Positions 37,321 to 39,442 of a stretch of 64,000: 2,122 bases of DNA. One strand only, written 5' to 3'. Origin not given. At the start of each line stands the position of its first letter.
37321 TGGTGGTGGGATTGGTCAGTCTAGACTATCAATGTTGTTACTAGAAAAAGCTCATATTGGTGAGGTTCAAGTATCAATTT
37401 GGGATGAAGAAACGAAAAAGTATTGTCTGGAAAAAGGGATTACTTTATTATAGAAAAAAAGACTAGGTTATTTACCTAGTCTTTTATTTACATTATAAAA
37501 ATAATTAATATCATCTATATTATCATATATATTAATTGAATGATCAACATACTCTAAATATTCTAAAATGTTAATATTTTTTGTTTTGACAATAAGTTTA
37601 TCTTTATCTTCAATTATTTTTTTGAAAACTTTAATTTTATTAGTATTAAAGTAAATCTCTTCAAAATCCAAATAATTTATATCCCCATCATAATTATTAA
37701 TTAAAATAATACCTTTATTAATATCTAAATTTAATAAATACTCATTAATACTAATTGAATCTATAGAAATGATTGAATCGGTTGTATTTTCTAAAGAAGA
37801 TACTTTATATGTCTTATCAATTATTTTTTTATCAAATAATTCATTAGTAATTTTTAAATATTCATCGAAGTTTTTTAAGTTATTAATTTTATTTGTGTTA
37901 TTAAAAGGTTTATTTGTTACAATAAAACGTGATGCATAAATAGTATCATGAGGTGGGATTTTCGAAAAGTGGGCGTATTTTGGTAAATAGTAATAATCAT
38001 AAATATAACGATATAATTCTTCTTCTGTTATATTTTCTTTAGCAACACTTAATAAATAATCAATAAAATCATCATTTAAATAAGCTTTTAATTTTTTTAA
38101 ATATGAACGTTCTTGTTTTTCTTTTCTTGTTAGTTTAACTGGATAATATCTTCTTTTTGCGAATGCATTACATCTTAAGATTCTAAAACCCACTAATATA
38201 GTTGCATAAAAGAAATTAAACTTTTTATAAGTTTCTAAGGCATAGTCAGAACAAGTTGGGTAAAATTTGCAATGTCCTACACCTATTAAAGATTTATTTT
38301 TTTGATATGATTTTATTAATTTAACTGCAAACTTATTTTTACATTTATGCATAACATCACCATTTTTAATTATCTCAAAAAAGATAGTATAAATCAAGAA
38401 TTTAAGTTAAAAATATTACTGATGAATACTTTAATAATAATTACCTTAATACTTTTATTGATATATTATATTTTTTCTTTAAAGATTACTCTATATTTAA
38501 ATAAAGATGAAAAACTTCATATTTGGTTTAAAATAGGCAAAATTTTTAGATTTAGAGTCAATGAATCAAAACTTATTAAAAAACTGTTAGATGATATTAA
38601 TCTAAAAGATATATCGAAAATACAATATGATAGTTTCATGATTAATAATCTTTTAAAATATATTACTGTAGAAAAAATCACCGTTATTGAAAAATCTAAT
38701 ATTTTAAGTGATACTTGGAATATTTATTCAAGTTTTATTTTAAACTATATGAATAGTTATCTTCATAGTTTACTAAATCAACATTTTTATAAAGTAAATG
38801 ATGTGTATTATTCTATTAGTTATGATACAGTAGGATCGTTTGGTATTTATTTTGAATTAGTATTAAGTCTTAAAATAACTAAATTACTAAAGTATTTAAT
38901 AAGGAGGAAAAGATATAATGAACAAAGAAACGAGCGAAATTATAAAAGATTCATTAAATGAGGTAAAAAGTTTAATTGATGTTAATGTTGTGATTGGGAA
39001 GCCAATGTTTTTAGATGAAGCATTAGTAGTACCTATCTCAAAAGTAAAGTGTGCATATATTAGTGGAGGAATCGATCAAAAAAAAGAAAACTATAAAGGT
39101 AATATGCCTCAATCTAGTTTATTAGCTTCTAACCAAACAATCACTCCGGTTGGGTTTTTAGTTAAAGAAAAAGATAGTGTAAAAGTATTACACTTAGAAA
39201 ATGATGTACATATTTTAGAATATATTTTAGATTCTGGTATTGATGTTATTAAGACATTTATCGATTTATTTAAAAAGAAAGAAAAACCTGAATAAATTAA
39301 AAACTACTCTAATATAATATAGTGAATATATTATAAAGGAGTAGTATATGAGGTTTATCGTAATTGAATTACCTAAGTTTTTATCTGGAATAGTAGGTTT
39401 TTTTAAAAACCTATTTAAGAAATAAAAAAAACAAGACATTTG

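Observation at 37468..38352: YidD fused to a ~220-aa low-complexity C-terminal domain, divergent from ytfI-ytfJ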

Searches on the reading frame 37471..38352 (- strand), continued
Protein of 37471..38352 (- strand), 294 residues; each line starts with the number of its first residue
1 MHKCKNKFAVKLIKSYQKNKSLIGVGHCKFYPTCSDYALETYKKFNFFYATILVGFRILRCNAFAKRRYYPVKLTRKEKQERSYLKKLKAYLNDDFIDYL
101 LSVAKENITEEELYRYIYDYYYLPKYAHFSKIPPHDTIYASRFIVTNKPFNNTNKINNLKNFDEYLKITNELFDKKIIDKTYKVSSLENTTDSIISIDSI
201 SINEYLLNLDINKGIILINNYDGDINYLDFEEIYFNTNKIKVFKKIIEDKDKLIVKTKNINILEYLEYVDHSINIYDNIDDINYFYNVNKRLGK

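Call 66: find_encoding_contigs(protein=P0020, flank=4000, max_places=1)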
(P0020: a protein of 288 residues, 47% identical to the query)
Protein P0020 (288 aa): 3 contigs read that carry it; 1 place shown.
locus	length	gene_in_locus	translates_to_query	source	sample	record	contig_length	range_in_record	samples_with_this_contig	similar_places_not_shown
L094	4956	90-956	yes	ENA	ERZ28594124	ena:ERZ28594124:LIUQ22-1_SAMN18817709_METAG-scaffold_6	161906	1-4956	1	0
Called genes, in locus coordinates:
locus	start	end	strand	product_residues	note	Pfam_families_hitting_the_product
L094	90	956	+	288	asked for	PF01809:YidD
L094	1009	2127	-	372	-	PF03372:Exo_endo_phos (weak)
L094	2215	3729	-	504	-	-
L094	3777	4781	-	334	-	PF03590:AsnA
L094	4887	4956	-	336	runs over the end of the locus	-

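Call 77: find_encoding_contigs(protein=P0075, flank=3000, max_places=1)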
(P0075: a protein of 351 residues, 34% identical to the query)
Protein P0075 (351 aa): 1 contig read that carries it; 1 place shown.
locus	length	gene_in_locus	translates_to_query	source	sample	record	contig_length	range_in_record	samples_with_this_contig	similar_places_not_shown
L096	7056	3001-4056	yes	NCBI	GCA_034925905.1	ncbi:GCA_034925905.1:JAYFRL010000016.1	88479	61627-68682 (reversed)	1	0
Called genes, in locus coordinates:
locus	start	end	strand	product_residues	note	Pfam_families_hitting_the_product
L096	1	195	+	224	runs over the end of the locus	PF00392:GntR, PF07729:FCD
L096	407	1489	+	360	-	PF01820:Dala_Dala_lig_N, PF02222:ATP-grasp, PF02786:CPSase_L_D2, PF07478:Dala_Dala_lig_C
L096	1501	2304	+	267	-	PF01177:Asp_Glu_race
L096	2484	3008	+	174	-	PF07155:ECF-ribofla_trS (weak), PF12822:ECF_trnsprt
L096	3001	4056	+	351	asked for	-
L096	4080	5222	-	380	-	PF01411:tRNA-synt_2c, PF07973:tRNA_SAD (weak)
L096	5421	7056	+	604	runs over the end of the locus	PF00009:GTP_EFTU, PF03144:GTP_EFTU_D2, PF00679:EFG_C, PF06421:LepA_C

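Call 78: find_encoding_contigs(protein=P0095, flank=3000, max_places=1)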
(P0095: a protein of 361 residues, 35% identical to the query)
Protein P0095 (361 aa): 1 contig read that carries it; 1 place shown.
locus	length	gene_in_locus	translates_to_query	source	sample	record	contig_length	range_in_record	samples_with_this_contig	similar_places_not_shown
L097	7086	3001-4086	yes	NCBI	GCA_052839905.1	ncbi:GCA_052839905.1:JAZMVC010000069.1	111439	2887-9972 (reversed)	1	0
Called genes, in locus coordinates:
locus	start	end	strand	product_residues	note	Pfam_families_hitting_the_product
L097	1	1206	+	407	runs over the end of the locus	PF16491:Peptidase_M48_N, PF01435:Peptidase_M48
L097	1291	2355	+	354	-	PF04909:Amidohydro_2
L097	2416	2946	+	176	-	PF14512:TM1586_NiRdase (faint), PF00881:Nitroreductase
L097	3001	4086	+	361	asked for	PF00485:PRK (weak), PF02223:Thymidylate_kin (faint)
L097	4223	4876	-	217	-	PF00583:Acetyltransf_1, PF13508:Acetyltransf_7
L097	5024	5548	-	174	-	PF20122:DUF6512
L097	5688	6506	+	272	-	PF04055:Radical_SAM, PF13353:Fer4_12 (faint)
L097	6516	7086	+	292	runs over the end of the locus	-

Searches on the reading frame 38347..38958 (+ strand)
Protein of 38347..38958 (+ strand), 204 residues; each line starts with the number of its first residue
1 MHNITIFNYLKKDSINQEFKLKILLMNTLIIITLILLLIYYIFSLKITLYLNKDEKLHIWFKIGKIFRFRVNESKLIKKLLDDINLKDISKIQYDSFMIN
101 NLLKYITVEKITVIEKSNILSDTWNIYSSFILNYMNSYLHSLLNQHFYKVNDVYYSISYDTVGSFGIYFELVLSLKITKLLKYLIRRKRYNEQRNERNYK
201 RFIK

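Call 4: search_protein_families(library=pfam, proteins=[window:38347-38958:+], max_evalue=1)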
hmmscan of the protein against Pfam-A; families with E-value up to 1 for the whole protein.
window:38347-38958:+ (204 aa): 0 families

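Call 53: search_protein_families(library=ncbifam, proteins=[window:38422-38958:+], max_evalue=0.1)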
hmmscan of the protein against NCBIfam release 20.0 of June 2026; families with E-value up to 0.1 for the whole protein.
window:38422-38958:+ (179 aa): 1 family
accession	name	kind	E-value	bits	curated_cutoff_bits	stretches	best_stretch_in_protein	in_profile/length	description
NF007157.0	PRK09592.1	equivalog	0.013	14.3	503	1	112-156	61-105/451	PTS cellobiose transporter subunit IIC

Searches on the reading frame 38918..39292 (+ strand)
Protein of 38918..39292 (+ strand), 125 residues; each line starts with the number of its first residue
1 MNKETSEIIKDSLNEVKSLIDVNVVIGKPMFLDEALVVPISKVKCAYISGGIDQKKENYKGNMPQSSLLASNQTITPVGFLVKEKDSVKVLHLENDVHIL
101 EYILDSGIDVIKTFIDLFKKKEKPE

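Call 4: search_protein_families(library=pfam, proteins=[window:38918-39292:+], max_evalue=1)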
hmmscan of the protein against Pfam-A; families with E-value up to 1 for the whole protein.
window:38918-39292:+ (125 aa): 1 family
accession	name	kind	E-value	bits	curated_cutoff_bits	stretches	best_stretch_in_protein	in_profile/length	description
PF09579.15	Spore_YtfJ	-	3.5e-12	46.9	25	1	33-106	5-75/81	Sporulation protein YtfJ (Spore_YtfJ)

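Call 53: search_protein_families(library=ncbifam, proteins=[window:38918-39292:+], max_evalue=0.1)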
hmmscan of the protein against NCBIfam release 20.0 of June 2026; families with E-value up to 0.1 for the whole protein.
window:38918-39292:+ (125 aa): 1 family
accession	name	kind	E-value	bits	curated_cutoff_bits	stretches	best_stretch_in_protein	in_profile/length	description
TIGR02874.1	spore_ytfJ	equivalog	2e-16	60.4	116.3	1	7-121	6-124/125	GerW family sporulation protein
